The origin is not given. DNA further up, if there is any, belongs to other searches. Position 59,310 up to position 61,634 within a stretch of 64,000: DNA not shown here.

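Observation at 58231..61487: SIR2-family plus HerA-like ATPase gene pair (SIR2-HerA-type antiphage module) in an AT-rich tRNA-adjacent island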

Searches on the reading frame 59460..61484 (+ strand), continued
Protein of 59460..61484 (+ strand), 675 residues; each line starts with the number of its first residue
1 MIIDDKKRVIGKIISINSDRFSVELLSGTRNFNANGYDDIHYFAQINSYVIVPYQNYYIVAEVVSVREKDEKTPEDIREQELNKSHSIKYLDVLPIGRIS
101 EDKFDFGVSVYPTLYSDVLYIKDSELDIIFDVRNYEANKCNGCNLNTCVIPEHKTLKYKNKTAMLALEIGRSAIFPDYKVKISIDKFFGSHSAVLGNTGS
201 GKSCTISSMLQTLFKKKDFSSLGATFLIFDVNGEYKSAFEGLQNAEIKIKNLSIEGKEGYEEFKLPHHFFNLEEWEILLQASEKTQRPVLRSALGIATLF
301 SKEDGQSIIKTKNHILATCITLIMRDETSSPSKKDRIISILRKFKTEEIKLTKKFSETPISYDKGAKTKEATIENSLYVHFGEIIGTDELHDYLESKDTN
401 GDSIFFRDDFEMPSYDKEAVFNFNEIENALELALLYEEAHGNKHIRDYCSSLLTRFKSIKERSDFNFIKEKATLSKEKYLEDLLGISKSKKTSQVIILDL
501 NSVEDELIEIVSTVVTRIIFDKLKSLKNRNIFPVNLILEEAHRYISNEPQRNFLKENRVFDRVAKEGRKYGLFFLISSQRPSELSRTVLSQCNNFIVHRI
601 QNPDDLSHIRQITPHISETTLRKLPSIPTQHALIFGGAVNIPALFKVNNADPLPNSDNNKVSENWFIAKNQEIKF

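Call 52: predict_structure(alignment_id=A2)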
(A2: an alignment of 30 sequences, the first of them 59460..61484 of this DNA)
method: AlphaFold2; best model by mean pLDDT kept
length: 675 residues; sequences in the alignment: 30
mean_pLDDT: 73.7   pTM: 0.74
mean pLDDT of the five models: 73.7, 72.9, 72.8, 66.9, 61.4
residues with pLDDT >= 90: 43; 70-90: 399; 50-70: 173; < 50: 60
segments of 3 or more residues with pLDDT < 50: 1-6, 33-39, 79-81, 108-110, 112-118, 141-147, 149-155, 649-662
pLDDT, mean of each block of 10 residues (from residue 1): 45 66 64 45 54 68 67 53 57 74 65 45 68 65 46 49 72 65 78 80 80 71 84 81 78 86 89 86 82 89 81 89 73 81 86 82 71 81 76 86 84 78 87 86 78 88 85 80 83 88 85 92 79 86 73 63 85 89 82 85 81 68 68 73 55 34 54 61
secondary structure, 60 per line:
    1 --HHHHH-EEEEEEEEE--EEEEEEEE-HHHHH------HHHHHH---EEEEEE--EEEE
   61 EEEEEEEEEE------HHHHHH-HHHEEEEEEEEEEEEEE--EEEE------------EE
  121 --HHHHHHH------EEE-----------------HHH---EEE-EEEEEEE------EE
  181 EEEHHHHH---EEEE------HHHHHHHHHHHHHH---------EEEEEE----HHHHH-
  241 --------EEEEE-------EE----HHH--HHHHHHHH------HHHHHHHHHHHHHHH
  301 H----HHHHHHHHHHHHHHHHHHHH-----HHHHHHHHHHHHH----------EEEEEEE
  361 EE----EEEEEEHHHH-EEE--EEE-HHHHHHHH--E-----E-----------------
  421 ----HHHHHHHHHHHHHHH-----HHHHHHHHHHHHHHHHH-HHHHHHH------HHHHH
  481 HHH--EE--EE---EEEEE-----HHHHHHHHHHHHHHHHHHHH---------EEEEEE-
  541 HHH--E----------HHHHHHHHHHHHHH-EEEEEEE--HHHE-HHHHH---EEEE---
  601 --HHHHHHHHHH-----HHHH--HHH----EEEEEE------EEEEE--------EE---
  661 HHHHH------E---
elements in order (helices of 4 or more, strands of 3 or more residues): H3-7 E9-17 E20-27 H29-33 H40-45 E49-54 E57-70 H77-82 E87-100 E103-106 H123-129 E136-138 E162-164 E166-172 E179-183 H184-188 E192-195 H202-215 E225-230 H235-239 E249-253 H272-279 H286-301 H306-325 H331-343 E354-362 E367-372 H373-376 E378-380 E383-385 H387-394 H425-439 H445-461 H463-469 H476-483 E495-499 H505-524 E534-539 H557-570 E572-578 H586-590 E594-597 H603-612 H618-621 E631-636 E643-647 H661-665

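Call 55: fold_search(model_id=the predicted structure, library=pdb)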
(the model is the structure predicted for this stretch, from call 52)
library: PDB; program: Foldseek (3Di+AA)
matches with E <= 10: 780; with E <= 0.001: 145
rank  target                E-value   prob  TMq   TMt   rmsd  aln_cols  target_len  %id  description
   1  8yhx_A                2.1e-30  1.00  0.65  0.76   6.4       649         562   24  Cryo-EM structure of the trimeric HerA (released 2024-11-06)
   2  8xav_A                1.3e-28  1.00  0.58  0.68  11.2       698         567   19  Cryo-EM structure of an anti-phage defense complex (released 2024-06-05)
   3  9c1m_M                2.1e-28  1.00  0.57  0.65  11.8       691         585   21  HerA-DUF assembly 1 (released 2025-06-04)
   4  8xav_E                2.3e-27  1.00  0.56  0.66  10.4       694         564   19  Cryo-EM structure of an anti-phage defense complex (released 2024-06-05)
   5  9c1n_R                2.6e-27  1.00  0.52  0.60  12.5       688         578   22  HerA-DUF4297 assembly 2 (released 2025-06-04)
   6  8xau_E                2.9e-27  1.00  0.57  0.69  10.4       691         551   20  Cryo-EM structure of HerA (released 2024-06-05)
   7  8xaw_D                3.9e-27  1.00  0.57  0.67  10.0       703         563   20  Cryo-EM structure of an anti-phage defense complex bound to AMPPNP and DNA at state 1 (released 2024-06-05)
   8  8zis_C                5.6e-27  1.00  0.55  0.65  10.9       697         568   20  HerA Hexamer (released 2025-03-12)
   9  9c1m_Q                8.2e-27  1.00  0.55  0.63  12.1       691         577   22  HerA-DUF assembly 1 (released 2025-06-04)
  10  8xau_A                1.0e-26  1.00  0.58  0.69  12.0       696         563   20  Cryo-EM structure of HerA (released 2024-06-05)
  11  8xau_F                1.8e-26  1.00  0.56  0.70   8.9       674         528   20  Cryo-EM structure of HerA (released 2024-06-05)
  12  8ziq_N                2.9e-26  1.00  0.57  0.66   9.2       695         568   20  HerA-DUF4297 complex with DNA (released 2025-03-12)
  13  8zit_N                3.6e-26  1.00  0.54  0.64  11.4       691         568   21  DUF4297-HerA complex with DNA and ATPgamaS (released 2025-03-12)
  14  8zis_B                4.4e-26  1.00  0.53  0.61  13.7       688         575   20  HerA Hexamer (released 2025-03-12)
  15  8zit_M                7.8e-26  1.00  0.53  0.60  13.5       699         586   20  DUF4297-HerA complex with DNA and ATPgamaS (released 2025-03-12)
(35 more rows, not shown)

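Call 57: search_dna_similar(query=window:59460-61484:+, collection=plasmids, mode=protein, max_rows=12)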
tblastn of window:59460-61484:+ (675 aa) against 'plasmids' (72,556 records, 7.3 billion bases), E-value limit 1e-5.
Records with a match: 650; places in all: 674; records where one place covers at least 80% of the query: 83.
Best place of each record, by identity: 60-80% 1; <60% 649.
By first word of the organism name: Klebsiella 137; Citrobacter 71; Escherichia 65; Listeria 57; Enterobacter 55; Serratia 20; Bradyrhizobium 17; Salmonella 14; Enterococcus 13; Lactiplantibacillus 12; and 89 more.
By predicted mobility (MOB-suite, as given by PLSDB): conjugative 277; mobilizable 237; non-mobilizable 136.
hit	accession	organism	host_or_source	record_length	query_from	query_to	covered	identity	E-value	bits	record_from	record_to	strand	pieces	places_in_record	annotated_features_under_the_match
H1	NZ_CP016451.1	Sinorhizobium sp. RAC02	Microbial isolate,Algal phycosphere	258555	1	666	99%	46.5%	0e+0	587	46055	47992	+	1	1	ATP-binding protein | SIR2 family protein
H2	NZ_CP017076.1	Novosphingobium resinovorum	single cell,soil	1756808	1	666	99%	45.7%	0e+0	585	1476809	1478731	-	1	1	none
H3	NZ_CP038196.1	Paracoccus versutus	single cell,soil adjacent to the roots ...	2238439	1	675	100%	42.9%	5e-173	555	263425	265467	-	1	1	none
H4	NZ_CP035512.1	Haematobacter massiliensis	single cell,human skin swab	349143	1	666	99%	43.3%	1e-174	560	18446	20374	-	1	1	ATP-binding protein | SIR2 family protein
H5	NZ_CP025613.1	Niveispirillum cyanobacteriorum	sing cell,cyanobacterial aggregates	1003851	1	666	99%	42.9%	1e-173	557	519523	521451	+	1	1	none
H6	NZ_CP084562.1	Arthrobacter sp. FW305-BF8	isolate,groundwater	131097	4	666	98%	41.0%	2e-151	493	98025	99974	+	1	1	DUF87 domain-containing protein | SIR2 family protein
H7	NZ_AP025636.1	Enterococcus innesii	-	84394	8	669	98%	34.9%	5e-106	361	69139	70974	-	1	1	ATP-binding protein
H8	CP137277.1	Listeria monocytogenes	fungus products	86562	8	670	98%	34.6%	8e-94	371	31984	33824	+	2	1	DUF87 domain-containing protein | hypothetical protein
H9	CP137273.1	Listeria monocytogenes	fungus products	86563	8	670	98%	34.6%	8e-94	371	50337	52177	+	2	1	DUF87 domain-containing protein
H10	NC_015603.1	Lactobacillus kefiranofaciens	-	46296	2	671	99%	34.1%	5e-102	349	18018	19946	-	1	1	ATP-binding protein | SIR2 family protein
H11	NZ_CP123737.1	Lactobacillus kefiranofaciens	Tibetan kefir grain,mixed culture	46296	2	671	99%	34.1%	5e-102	349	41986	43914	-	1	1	ATP-binding protein | SIR2 family protein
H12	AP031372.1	Enterococcus casseliflavus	-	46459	8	669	98%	34.4%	9e-101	346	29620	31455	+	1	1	hypothetical protein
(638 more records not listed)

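Call 58: search_dna_similar(query=window:59460-61484:+, collection=phages, mode=protein, max_rows=10)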
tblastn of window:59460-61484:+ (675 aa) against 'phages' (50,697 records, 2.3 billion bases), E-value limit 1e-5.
Records with a match: 4; places in all: 4; records where one place covers at least 80% of the query: 0.
Best place of each record, by identity: <60% 4.
By first word of the organism name: Streptococcus 2; Blautia 1; Bacteriophage 1.
By host as written in the record: Blautia coccoides 1; - 1; Streptococcus gallolyticus BSJ31 1; Streptococcus gallolyticus BSJ27 1.
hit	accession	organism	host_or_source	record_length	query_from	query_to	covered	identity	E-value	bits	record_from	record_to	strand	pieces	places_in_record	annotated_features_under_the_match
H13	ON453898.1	Blautia phage Montmirail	Blautia coccoides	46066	480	665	28%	31.2%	8e-19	97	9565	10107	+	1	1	terminase large subunit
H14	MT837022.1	Bacteriophage sp.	human fecal samples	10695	448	664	32%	26.3%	1e-13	81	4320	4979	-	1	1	record has no annotation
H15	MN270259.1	Streptococcus phage phi-SgaBSJ31_rum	Streptococcus gallolyticus BSJ31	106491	536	634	15%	27.5%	7e-6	56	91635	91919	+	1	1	bipolar DNA helicase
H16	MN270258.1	Streptococcus phage phi-SgaBSJ27_rum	Streptococcus gallolyticus BSJ27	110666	536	634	15%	27.5%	7e-6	56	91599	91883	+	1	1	bipolar DNA helicase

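Call 62: find_related_loci(query=A2, collection=viral_contigs, flank=8000)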
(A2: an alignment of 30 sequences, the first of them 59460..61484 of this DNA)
Query A2 (675 aa) in viral_contigs; peptide patterns used: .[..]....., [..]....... (x = any residue, [..] = any of these).
68 stretches matched a pattern; 19 encode a relative of the query (tblastn E <= 1e-3); 19 distinct loci.
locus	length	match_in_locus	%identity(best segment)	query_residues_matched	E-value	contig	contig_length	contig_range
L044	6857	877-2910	68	1-672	0e+0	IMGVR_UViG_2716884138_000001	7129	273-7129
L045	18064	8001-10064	54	4-673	0e+0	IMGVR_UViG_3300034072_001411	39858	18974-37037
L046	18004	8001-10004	44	1-675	0e+0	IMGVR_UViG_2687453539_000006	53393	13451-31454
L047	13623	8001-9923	48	4-666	0e+0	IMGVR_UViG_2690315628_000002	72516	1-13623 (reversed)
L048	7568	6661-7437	43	1-266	8e-63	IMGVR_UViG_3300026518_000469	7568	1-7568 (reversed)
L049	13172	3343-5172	27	43-665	3e-61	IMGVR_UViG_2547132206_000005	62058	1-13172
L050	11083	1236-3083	28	43-665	6e-60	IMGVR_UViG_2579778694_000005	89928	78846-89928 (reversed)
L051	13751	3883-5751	27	43-674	4e-60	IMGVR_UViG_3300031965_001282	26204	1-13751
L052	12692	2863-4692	28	43-665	3e-59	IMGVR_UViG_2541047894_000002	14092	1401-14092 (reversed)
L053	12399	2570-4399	28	43-665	3e-59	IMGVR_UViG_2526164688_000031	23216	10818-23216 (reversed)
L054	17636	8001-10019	27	9-674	1e-56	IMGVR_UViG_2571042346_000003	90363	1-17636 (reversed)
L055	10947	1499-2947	27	169-665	7e-43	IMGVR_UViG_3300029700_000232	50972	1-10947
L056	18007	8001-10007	38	5-665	2e-42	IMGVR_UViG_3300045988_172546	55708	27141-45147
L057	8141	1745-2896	29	175-665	3e-26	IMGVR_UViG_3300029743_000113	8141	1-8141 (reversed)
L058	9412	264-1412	31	169-665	5e-25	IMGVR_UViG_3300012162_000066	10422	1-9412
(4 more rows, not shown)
